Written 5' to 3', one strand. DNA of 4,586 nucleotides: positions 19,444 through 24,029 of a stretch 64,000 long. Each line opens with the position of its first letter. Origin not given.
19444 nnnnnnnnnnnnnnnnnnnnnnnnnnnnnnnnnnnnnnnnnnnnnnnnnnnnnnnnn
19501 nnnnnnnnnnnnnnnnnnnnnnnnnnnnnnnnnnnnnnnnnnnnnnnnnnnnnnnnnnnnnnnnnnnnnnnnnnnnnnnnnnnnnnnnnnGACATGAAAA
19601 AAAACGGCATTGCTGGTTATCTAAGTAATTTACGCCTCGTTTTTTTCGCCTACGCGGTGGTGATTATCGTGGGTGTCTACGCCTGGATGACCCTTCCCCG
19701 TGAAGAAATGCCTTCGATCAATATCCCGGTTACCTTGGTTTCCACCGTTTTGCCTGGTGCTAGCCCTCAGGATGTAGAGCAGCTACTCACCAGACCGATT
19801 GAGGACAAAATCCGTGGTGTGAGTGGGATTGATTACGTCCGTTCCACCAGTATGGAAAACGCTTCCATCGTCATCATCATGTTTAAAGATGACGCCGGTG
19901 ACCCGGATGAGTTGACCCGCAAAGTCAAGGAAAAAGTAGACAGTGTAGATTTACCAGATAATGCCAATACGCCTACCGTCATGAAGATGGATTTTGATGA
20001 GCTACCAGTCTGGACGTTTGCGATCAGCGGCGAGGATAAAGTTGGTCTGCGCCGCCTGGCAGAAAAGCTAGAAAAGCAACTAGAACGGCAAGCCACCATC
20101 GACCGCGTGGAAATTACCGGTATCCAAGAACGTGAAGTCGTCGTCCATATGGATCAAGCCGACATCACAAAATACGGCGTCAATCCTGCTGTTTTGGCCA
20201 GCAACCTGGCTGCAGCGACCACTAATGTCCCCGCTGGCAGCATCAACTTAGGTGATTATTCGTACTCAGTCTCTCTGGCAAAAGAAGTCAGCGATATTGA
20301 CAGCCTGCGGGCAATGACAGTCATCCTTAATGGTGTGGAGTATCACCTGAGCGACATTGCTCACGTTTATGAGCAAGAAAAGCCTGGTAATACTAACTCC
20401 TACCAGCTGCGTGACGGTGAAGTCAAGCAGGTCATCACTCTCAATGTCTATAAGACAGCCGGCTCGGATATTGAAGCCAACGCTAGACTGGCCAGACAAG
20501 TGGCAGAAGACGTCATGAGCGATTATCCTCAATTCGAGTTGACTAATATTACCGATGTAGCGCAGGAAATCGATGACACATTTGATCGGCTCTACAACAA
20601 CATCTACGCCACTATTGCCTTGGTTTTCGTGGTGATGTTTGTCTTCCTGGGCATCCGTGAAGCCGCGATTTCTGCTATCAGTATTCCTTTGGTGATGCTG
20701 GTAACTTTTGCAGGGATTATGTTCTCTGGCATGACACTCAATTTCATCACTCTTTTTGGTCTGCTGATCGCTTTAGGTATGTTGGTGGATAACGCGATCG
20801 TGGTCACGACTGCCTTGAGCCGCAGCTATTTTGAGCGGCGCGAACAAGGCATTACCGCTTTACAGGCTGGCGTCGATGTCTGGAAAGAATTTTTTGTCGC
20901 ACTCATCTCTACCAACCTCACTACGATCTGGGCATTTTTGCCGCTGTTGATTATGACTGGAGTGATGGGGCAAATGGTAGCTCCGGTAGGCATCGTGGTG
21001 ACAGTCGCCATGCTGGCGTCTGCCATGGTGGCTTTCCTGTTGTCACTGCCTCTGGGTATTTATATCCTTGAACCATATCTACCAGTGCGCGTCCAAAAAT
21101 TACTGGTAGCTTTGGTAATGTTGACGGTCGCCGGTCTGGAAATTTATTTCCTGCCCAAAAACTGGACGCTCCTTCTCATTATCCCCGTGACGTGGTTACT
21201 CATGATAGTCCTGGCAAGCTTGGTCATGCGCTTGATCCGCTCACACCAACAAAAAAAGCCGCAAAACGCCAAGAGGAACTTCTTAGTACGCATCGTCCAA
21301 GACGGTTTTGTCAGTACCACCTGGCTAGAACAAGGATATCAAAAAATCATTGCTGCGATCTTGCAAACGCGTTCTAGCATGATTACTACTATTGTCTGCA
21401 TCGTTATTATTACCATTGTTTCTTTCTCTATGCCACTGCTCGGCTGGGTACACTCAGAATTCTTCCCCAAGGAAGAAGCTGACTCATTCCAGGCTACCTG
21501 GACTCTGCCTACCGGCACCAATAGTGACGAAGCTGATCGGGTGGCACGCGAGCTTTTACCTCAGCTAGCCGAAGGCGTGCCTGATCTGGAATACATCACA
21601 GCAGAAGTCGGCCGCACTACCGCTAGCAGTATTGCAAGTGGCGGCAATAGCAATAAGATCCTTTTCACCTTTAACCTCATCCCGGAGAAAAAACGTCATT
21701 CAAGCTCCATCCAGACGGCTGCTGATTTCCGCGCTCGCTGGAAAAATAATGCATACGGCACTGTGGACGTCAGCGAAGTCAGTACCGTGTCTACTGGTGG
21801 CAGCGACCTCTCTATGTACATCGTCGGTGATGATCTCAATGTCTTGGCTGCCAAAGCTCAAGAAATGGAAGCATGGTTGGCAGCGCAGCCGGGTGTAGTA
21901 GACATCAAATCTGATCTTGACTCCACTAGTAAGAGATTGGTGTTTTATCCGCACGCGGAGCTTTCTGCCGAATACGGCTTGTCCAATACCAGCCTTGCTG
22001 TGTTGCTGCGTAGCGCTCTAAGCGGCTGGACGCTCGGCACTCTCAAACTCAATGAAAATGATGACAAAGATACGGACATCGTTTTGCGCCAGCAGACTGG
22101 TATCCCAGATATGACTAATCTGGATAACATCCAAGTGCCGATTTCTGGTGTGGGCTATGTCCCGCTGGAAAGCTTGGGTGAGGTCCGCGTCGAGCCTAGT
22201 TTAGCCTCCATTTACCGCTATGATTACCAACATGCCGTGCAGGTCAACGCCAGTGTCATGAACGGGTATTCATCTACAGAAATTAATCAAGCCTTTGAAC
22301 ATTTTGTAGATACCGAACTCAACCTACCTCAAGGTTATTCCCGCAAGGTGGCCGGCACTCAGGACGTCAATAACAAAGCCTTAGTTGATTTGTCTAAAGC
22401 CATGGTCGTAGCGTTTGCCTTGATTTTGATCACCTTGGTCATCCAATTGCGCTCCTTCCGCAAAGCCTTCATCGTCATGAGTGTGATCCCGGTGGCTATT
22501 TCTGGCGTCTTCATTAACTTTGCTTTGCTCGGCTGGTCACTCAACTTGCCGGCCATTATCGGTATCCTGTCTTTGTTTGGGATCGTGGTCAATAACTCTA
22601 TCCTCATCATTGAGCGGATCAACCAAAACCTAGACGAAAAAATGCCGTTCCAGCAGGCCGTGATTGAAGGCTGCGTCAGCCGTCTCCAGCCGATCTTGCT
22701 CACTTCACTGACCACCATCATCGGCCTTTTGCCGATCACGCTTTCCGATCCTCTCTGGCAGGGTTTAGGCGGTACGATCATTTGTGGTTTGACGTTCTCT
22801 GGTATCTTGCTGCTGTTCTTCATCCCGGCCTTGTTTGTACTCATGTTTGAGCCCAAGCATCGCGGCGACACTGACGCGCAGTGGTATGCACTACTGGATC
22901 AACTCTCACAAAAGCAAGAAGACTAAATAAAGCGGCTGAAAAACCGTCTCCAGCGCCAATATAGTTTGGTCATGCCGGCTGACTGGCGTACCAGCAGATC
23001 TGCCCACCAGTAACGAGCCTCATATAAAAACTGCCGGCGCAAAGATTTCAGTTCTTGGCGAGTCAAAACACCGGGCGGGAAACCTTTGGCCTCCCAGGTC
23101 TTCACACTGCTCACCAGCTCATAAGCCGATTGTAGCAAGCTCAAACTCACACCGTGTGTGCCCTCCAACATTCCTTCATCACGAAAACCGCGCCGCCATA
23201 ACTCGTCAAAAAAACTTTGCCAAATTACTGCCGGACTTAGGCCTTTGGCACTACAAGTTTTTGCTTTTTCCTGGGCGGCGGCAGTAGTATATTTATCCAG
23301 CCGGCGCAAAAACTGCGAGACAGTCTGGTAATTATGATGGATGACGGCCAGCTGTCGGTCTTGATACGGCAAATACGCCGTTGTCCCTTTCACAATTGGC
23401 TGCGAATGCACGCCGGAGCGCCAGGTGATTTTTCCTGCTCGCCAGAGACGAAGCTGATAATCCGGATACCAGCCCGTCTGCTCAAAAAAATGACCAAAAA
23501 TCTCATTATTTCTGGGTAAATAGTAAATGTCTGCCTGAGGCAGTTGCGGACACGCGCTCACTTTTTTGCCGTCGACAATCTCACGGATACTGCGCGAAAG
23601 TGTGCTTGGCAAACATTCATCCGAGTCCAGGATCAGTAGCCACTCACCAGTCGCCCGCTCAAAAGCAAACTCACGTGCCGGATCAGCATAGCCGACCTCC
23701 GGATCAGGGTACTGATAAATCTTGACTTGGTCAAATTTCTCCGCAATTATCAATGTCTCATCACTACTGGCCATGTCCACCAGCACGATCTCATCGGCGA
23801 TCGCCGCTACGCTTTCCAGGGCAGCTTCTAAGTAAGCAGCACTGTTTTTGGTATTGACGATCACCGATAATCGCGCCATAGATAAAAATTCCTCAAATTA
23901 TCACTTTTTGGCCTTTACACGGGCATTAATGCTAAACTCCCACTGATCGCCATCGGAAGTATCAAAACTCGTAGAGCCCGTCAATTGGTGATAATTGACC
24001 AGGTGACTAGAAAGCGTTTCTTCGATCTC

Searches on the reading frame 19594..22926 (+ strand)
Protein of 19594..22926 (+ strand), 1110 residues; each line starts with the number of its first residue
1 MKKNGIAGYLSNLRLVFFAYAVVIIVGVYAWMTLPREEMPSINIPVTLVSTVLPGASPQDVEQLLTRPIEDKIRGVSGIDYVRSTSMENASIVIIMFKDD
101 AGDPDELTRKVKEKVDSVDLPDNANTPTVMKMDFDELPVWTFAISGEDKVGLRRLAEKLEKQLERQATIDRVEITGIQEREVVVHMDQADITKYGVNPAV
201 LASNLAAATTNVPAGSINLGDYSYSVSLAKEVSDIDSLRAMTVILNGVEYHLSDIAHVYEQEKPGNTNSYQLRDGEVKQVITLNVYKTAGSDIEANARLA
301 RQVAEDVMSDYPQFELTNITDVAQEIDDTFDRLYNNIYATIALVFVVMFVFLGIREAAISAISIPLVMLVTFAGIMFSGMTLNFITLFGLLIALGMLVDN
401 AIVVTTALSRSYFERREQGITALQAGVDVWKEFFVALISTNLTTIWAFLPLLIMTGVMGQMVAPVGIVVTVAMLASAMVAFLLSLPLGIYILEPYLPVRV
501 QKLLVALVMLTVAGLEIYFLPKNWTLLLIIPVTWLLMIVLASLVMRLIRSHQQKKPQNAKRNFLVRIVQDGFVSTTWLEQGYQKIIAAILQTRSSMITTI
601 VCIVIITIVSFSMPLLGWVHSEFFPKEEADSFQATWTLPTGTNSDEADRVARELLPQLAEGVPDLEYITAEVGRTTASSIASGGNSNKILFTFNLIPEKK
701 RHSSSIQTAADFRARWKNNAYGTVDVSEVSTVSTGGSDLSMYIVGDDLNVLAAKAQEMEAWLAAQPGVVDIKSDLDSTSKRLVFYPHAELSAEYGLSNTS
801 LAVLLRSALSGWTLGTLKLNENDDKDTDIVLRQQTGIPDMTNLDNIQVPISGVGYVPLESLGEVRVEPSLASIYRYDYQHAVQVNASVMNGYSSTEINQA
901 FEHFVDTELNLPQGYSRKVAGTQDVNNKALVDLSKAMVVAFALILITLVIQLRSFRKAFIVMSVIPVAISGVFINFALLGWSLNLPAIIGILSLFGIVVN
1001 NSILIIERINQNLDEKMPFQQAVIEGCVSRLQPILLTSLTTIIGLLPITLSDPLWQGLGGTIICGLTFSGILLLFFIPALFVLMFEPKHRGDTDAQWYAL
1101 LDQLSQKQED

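Call 8: search_protein_families(library=pfam, proteins=[window:19594-22926:+], max_evalue=0.001)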
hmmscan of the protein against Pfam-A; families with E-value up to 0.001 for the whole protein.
window:19594-22926:+ (1110 aa): 3 families
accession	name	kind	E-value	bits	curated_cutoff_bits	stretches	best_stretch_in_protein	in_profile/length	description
PF00873.25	ACR_tran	-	1.1e-156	523.7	28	2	21-484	17-482/1021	AcrB/AcrD/AcrF family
PF03176.21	MMPL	-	5.8e-09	35.8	20.5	1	912-1085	120-303/333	MMPL family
PF02355.23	SecD_SecF_C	-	2.4e-08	34.1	20.5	1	936-1050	34-151/189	Protein export membrane protein SecD/SecF, C-terminal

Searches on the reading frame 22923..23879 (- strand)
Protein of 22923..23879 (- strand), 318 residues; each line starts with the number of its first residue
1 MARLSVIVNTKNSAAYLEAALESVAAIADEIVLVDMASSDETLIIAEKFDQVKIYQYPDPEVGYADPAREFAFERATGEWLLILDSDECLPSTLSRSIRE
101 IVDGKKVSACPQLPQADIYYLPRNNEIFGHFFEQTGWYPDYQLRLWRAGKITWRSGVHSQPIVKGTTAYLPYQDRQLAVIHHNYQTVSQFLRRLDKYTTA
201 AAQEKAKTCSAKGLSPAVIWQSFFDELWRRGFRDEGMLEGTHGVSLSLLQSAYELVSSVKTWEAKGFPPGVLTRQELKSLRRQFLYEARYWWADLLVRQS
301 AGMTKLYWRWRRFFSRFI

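Call 8: search_protein_families(library=pfam, proteins=[window:22923-23879:-], max_evalue=0.001)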
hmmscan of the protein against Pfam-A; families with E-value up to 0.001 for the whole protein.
window:22923-23879:- (318 aa): 2 families
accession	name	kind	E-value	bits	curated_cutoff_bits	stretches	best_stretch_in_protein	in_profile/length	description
PF00535.33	Glycos_transf_2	-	1e-16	61.8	23.3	1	5-118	1-120/168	Glycosyl transferase family 2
PF13704.12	Glyco_tranf_2_4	-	5.9e-06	27.1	27.5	1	11-100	1-96/98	Glycosyl transferase family 2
